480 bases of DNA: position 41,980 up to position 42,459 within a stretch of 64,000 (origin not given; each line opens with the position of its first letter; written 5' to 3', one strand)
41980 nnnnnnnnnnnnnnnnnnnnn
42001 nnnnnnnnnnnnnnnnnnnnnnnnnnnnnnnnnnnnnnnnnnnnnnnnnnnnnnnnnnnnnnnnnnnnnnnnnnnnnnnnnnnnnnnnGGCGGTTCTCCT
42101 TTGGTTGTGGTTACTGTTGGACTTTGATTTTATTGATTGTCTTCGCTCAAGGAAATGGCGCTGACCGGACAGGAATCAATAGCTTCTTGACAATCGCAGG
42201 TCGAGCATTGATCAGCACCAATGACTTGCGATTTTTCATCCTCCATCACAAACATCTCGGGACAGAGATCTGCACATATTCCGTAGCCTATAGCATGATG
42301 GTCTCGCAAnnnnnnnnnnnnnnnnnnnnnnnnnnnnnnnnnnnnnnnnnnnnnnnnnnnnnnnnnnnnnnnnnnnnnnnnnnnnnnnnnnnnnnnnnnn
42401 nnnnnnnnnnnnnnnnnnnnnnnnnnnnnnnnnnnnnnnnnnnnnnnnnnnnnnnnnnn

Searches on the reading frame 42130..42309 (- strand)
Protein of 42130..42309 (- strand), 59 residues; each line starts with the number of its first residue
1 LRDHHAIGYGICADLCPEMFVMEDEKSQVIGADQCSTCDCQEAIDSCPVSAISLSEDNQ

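Call 52: search_solved_structures(query=window:42133-42309:-, max_evalue=1, show_alignments=2)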
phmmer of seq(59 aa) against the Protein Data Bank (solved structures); distinct sequences matched with E-value up to 1: 16.
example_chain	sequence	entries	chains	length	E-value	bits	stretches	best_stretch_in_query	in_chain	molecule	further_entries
1dwl_A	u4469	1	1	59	3.6e-08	36.8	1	3-53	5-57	FERREDOXIN I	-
1siz_A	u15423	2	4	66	2.7e-07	34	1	6-56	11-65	Ferredoxin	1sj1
2z8q_A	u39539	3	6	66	3.7e-07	33.6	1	6-56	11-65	Ferredoxin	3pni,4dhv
1rof_A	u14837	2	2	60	1.1e-06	32.1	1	6-56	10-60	FERREDOXIN | FERREDOXIN(A)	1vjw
1f2g_A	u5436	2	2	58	2.9e-05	27.7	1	10-53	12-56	FERREDOXIN II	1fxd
8a8o_C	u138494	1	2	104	0.00023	24.8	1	6-54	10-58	Beta-subunit of the PAPS reductase from Methanothermococcus thermolithotrophicus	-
1dax_A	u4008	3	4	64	0.023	18.6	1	7-54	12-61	FERREDOXIN I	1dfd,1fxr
9eri_B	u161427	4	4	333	0.052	17.5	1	6-55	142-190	Na(+)-translocating ferredoxin:NAD(+) oxidoreductase complex subunit B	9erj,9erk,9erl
6cfw_N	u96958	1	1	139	0.15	16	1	6-57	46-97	NADH-plastoquinone oxidoreductase subunit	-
5t5i_G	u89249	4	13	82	0.15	16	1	18-56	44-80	Tungsten formylmethanofuran dehydrogenase subunit fwdG | Tungsten formylmethanofuran dehydrogenase, subunit G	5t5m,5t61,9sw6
6u8y_N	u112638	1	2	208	0.19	15.7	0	6-55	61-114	NADH dehydrogenase subunit I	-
1clf_A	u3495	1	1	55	0.29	15.1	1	6-51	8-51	FERREDOXIN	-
7bkb_L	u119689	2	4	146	0.37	14.8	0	6-20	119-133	Formylmethanofuran dehydrogenase, subunit G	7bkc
1bc6_A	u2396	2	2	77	0.5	14.4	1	11-53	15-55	7-FE FERREDOXIN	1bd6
7q4w_B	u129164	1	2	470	0.76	13.8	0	8-53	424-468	Iron hydrogenase HydB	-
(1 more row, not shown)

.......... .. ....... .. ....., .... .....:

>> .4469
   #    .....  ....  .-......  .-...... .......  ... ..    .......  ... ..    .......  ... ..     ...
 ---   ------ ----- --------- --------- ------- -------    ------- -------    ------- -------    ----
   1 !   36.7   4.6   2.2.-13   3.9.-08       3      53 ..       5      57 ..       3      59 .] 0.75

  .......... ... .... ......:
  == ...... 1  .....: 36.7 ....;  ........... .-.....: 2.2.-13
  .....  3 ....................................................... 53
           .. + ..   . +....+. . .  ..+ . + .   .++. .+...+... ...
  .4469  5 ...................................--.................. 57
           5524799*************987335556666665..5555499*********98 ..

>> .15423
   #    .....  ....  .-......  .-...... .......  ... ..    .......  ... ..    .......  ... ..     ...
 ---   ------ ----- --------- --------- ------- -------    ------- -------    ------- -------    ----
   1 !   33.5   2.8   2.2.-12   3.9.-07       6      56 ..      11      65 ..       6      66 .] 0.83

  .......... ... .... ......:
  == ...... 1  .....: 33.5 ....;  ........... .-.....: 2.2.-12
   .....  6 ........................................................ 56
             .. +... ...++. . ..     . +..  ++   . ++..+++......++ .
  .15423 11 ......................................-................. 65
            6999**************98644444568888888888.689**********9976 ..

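Call 62: search_protein_families(library=pfam, proteins=[window:42130-42309:-], max_evalue=0.001)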
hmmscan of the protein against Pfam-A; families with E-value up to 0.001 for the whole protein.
window:42130-42309:- (59 aa): 2 families
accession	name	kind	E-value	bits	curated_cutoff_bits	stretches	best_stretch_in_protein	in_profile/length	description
PF13370.11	Fer4_13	-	1.3e-08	35.8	24.5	1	7-53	7-57/58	4Fe-4S single cluster domain of Ferredoxin I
PF13459.11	Fer4_15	-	1.2e-05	26.3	22.4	1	7-53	9-65/66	4Fe-4S single cluster domain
